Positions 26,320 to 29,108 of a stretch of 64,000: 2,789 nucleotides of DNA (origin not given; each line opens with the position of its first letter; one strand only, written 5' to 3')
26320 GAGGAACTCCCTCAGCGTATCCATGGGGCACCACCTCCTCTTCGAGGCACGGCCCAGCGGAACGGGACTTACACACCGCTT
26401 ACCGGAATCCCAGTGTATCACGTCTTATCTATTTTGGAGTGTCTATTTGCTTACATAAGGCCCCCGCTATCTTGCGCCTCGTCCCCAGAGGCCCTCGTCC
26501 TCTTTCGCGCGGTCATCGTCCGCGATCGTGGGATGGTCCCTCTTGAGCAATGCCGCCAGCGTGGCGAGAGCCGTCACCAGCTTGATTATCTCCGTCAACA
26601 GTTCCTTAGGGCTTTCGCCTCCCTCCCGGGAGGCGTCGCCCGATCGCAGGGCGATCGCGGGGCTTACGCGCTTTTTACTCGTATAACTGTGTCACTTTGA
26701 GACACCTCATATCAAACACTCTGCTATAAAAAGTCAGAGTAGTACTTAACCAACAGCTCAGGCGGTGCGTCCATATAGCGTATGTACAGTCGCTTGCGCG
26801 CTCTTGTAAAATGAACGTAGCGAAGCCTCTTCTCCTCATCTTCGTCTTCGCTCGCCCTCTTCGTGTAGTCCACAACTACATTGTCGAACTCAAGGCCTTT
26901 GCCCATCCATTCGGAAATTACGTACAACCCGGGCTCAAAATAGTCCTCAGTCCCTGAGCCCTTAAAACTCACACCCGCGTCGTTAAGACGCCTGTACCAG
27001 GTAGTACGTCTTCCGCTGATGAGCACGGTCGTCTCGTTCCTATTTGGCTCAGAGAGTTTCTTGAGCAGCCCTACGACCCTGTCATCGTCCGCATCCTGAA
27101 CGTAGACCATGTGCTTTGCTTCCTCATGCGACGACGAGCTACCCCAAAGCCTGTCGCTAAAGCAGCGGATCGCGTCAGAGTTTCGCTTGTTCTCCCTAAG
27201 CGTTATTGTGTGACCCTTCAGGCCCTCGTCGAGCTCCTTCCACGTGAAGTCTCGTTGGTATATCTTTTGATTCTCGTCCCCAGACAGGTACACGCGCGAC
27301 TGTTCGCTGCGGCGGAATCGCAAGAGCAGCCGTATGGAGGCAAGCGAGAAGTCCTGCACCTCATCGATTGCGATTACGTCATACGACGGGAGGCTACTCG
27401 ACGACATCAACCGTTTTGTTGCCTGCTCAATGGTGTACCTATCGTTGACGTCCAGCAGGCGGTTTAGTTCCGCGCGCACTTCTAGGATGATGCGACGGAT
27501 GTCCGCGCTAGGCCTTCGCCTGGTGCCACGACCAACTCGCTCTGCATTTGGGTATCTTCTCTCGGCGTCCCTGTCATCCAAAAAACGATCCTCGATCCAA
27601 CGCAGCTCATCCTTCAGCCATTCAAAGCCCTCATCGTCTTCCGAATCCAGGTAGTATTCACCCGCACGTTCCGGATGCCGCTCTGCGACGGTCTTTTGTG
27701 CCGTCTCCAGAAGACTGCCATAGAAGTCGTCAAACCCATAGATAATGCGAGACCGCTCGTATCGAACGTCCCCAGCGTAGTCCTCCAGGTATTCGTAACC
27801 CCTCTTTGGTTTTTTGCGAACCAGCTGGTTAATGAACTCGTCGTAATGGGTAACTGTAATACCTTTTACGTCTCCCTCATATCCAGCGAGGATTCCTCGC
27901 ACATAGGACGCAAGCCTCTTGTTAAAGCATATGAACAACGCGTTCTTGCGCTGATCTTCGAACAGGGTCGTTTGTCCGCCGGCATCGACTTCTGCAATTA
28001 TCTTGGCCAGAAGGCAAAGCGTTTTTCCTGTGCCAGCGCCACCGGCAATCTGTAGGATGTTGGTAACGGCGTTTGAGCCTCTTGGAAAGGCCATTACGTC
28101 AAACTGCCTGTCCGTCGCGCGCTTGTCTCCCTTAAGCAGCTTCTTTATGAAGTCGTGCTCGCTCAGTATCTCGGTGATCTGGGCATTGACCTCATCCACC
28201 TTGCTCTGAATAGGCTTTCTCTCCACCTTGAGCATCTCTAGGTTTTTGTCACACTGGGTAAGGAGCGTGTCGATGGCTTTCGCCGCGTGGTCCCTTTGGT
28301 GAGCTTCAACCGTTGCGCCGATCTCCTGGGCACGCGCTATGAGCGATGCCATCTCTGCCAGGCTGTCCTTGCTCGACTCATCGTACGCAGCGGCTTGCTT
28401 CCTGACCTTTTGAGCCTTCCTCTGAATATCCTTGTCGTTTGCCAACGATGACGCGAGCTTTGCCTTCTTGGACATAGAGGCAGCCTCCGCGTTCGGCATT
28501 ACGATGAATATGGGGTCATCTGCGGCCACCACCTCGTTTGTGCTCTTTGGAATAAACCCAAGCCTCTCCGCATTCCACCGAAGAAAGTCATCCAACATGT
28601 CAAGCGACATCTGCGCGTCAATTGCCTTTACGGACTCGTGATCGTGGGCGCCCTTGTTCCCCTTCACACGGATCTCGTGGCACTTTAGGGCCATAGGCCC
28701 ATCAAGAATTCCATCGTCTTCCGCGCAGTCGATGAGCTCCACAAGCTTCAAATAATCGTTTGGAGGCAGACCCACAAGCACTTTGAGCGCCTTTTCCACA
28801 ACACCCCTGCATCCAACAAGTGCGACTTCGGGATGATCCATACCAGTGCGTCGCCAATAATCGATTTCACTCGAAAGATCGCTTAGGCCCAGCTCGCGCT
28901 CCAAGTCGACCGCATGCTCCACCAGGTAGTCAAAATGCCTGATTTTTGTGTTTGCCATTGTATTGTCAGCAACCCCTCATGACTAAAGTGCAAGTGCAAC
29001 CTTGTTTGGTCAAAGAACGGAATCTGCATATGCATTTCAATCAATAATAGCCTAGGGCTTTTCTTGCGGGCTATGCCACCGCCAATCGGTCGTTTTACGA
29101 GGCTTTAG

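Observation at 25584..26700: Tandem small hydrophobic-peptide genes with SD-sequestering hairpin and convergent antisense promoters: candidate type I toxin-antitoxin array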

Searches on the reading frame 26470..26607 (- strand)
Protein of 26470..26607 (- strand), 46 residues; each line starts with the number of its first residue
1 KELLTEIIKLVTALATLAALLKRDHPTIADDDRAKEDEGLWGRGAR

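Call 6: search_protein_families(library=pfam, proteins=[window:26470-26607:-], max_evalue=1)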
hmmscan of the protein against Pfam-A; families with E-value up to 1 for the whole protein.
seq(46 aa): 1 family
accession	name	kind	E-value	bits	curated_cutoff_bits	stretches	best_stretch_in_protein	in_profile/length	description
PF23434.1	DUF7120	-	0.25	11.8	27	1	27-43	48-64/70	Family of unknown function (DUF7120)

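Call 13: find_homologous_proteins(query=A3, max_evalue=10)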
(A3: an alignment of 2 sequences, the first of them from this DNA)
Query A3 (2 sequences) (46 aa, profile of the alignment): 11 proteins with E <= 10 among 11 candidates.
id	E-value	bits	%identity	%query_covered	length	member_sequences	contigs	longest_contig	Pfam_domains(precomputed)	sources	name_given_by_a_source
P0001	1.1e-21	94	100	83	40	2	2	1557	-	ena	-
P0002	1.7e-21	93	92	85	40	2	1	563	-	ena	-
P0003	3.8e-21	92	86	78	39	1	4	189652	-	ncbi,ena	-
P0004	7.3e-19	85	81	78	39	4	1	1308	-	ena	-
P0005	1.8e-18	84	83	78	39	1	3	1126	-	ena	-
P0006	4.5e-18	82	78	78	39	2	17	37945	-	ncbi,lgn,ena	-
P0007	9.8e-18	81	83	78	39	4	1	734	-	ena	-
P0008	4.5e-16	76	81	78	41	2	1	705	-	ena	-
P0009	6.9e-16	75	72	78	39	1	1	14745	-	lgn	-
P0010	2.3e-15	74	75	78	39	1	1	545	-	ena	-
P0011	1.2e-13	68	81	80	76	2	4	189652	-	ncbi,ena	-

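Call 15: find_encoding_contigs(protein=P0003, flank=5000, max_places=6)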
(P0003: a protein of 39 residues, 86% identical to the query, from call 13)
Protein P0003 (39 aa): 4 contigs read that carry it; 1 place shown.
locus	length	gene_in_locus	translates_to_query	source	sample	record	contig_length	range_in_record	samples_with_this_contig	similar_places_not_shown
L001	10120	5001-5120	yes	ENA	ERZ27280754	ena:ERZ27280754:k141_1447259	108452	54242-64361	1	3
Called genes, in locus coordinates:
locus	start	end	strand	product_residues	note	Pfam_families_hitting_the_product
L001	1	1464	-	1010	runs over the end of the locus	PF01443:Viral_helicase1 (faint), PF13086:AAA_11, PF13245:AAA_19 (faint), PF13604:AAA_30 (faint), PF13087:AAA_12, PF10881:DUF2726, PF18741:MTES_1575 (weak)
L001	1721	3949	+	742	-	PF13643:DUF4145 (weak), PF13604:AAA_30 (faint), PF00580:UvrD-helicase, PF01443:Viral_helicase1 (faint), PF13245:AAA_19, PF13361:UvrD_C (weak), PF13538:UvrD_C_2 (weak)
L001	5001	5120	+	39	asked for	-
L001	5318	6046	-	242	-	PF09561:RE_HpaII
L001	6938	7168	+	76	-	-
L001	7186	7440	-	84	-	PF13391:HNH_2 (weak)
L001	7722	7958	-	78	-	-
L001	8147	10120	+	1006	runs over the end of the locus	PF13091:PLDc_2, PF00270:DEAD, PF04851:ResIII, PF18766:SWI2_SNF2 (weak), PF00271:Helicase_C, PF26350:DUF8090, PF11907:DUF3427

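Call 16: find_encoding_contigs(protein=P0006, flank=5000, max_places=10)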
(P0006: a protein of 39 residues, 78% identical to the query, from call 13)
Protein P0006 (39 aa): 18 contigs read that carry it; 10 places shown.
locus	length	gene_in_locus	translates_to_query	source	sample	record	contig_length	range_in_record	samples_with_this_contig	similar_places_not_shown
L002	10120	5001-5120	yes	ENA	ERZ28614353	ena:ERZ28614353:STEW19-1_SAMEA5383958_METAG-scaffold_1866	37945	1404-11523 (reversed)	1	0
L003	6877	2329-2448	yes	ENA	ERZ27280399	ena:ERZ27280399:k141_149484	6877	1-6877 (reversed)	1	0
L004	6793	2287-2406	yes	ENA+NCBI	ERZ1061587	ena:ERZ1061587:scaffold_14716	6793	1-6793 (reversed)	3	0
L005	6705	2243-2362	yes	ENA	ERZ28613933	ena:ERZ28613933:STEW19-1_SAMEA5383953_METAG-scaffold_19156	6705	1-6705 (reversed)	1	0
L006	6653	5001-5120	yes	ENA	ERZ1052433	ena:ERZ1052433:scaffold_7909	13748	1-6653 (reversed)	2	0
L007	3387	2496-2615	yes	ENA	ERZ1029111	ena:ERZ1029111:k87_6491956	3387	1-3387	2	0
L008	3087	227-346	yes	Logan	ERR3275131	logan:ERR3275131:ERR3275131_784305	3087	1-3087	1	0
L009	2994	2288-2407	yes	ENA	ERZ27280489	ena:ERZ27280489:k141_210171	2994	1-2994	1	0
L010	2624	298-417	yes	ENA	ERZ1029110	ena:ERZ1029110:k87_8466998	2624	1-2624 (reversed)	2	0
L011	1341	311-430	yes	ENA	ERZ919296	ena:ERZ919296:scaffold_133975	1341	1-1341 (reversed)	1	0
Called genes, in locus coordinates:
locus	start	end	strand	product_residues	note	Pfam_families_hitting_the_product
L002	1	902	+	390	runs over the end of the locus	PF07553:Lipoprotein_Ltp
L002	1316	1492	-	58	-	-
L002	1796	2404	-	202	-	PF00293:NUDIX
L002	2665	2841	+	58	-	-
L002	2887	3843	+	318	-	PF08378:NERD, PF01396:Zn_ribbon_Top1 (weak), PF06839:Zn_ribbon_GRF (weak)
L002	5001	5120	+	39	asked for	-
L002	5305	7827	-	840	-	PF04851:ResIII, PF00271:Helicase_C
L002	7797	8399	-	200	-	PF13489:Methyltransf_23, PF08241:Methyltransf_11, PF08242:Methyltransf_12, PF13649:Methyltransf_25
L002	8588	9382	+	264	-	PF08378:NERD, PF01396:Zn_ribbon_Top1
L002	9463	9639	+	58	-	-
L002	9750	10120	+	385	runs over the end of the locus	-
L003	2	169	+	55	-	?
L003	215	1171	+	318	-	PF08378:NERD, PF01396:Zn_ribbon_Top1 (weak), PF06839:Zn_ribbon_GRF (weak)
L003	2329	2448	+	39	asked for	-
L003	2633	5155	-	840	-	PF04851:ResIII, PF00271:Helicase_C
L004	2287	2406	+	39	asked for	-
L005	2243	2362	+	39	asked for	-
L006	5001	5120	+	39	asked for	-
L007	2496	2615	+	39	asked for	-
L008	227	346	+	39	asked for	-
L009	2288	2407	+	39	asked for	-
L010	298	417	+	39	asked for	-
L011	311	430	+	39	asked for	-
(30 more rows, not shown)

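Call 17: find_encoding_contigs(protein=P0009, flank=5000, max_places=4)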
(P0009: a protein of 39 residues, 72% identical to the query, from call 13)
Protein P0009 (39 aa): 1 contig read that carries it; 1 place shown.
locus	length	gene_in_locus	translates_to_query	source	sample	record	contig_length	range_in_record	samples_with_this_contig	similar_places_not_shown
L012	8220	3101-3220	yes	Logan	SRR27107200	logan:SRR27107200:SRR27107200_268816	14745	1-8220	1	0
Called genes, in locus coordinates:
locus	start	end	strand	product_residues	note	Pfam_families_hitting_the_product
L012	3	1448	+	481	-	?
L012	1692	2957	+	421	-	PF13173:AAA_14, PF13635:DUF4143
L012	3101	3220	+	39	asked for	-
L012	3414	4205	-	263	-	PF08378:NERD, PF01396:Zn_ribbon_Top1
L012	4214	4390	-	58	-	-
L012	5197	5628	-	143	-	PF07963:N_methyl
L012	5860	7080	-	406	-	PF28597:T2SSF_N, PF00482:T2SSF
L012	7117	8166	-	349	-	PF00437:T2SSE, PF13401:AAA_22 (weak)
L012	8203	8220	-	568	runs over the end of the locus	PF05157:MshEN, PF00437:T2SSE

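Call 34: find_encoding_contigs(protein=P0001, flank=1500, max_places=4)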
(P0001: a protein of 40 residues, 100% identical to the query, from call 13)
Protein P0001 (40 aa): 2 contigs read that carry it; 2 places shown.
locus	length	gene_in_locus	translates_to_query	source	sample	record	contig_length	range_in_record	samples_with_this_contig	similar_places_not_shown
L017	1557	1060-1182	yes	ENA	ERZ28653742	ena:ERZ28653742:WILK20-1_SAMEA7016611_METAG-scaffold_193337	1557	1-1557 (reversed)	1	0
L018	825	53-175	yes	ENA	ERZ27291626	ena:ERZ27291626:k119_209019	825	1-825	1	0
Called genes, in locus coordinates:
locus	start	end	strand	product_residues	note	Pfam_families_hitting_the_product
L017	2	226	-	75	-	?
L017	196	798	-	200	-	PF13489:Methyltransf_23, PF08241:Methyltransf_11, PF08242:Methyltransf_12, PF13649:Methyltransf_25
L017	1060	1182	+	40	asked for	-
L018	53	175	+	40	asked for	-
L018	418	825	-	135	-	?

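Call 35: find_encoding_contigs(protein=P0002, flank=1500, max_places=4)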
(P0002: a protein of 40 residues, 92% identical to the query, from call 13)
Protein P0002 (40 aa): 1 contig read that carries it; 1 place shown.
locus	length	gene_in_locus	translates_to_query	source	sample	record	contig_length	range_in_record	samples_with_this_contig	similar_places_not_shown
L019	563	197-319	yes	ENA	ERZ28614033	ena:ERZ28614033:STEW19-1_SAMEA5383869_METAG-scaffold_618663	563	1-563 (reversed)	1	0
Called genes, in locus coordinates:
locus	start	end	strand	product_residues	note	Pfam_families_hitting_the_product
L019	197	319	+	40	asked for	-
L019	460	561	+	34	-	?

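Call 36: find_encoding_contigs(protein=P0004, flank=1500, max_places=4)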
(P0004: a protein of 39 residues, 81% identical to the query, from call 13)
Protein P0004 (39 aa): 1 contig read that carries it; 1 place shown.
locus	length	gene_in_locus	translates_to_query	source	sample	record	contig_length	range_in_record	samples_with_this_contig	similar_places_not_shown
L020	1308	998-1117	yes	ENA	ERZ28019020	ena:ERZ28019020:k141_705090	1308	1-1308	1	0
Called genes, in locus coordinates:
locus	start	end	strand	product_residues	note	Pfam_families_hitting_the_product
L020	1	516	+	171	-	?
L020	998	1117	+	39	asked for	-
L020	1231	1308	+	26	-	?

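Call 37: find_encoding_contigs(protein=P0005, flank=1500, max_places=4)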
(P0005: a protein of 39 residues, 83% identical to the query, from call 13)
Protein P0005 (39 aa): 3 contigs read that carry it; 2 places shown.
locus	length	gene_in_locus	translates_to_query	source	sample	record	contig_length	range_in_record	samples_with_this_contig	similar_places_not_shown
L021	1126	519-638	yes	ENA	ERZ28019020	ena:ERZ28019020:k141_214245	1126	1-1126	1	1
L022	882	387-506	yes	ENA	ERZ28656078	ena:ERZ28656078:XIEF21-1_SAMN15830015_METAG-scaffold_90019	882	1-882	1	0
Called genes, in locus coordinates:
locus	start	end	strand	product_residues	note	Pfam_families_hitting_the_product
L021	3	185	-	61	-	?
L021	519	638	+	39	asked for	-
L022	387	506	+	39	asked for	-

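Call 38: find_encoding_contigs(protein=P0007, flank=1500, max_places=4)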
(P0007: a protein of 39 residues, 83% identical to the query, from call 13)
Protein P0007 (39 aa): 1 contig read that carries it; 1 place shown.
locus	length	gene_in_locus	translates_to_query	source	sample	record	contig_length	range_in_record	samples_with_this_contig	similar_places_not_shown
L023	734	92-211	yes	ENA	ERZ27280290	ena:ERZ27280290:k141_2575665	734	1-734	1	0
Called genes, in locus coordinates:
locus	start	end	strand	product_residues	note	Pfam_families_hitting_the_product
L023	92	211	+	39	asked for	-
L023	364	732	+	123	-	?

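Call 39: find_encoding_contigs(protein=P0008, flank=1500, max_places=4)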
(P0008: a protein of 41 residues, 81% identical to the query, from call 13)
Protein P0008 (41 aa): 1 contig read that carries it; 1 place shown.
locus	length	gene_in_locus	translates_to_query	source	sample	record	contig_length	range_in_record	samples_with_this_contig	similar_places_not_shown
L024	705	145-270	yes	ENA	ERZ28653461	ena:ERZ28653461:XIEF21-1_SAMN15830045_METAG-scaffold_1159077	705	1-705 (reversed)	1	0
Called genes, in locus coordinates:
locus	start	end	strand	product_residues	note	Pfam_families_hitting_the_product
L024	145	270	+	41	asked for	-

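Call 40: find_encoding_contigs(protein=P0010, flank=1500, max_places=4)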
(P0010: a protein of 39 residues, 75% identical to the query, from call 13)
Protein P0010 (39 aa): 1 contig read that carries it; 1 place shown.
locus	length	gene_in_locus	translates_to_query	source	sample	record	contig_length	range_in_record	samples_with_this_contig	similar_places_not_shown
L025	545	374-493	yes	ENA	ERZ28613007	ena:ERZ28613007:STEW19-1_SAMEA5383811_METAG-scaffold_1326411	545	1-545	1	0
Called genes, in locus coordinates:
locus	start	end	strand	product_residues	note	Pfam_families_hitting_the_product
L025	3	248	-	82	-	?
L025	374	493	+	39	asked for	-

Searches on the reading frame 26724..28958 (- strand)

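Call 6: search_protein_families(library=pfam, proteins=[window:26724-28958:-], max_evalue=1)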
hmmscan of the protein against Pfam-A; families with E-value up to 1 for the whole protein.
window:26724-28958:- (744 aa): 11 families
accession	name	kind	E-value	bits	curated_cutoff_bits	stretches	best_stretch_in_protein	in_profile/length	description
PF00580.27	UvrD-helicase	-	2.2e-09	37.8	23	1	297-568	11-254/271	UvrD/REP helicase N-terminal domain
PF13245.12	AAA_19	-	4e-09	37.2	25.1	1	299-568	11-132/134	AAA domain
PF13361.12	UvrD_C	-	1.6e-07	31.6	25.6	1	687-729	296-348/350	UvrD-like helicase C-terminal domain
PF13643.11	DUF4145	-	8.1e-07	29.5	23.1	1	42-122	10-87/88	Domain of unknown function (DUF4145)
PF01443.25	Viral_helicase1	-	2.5e-06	27.9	21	1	519-727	51-227/228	Viral superfamily 1 RNA helicase core domain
PF13538.12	UvrD_C_2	-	2.7e-06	27.6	27.4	1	687-726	11-51/52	UvrD-like helicase C-terminal domain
PF13604.12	AAA_30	-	3e-05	24.3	27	1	508-565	71-128/191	AAA domain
PF09848.15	SLFN-g3_helicase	-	4e-05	23.5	24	1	301-384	3-78/354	Schlafen group 3, DNA/RNA helicase domain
PF25199.1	nSTAND_NTPase5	-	0.0014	18.9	34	0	299-339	41-81/145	Novel STAND NTPase 5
PF13401.12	AAA_22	-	0.0019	18.9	27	1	495-560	51-122/130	AAA domain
PF02562.22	PhoH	-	0.021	14.7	27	0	507-569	102-162/205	PhoH-like protein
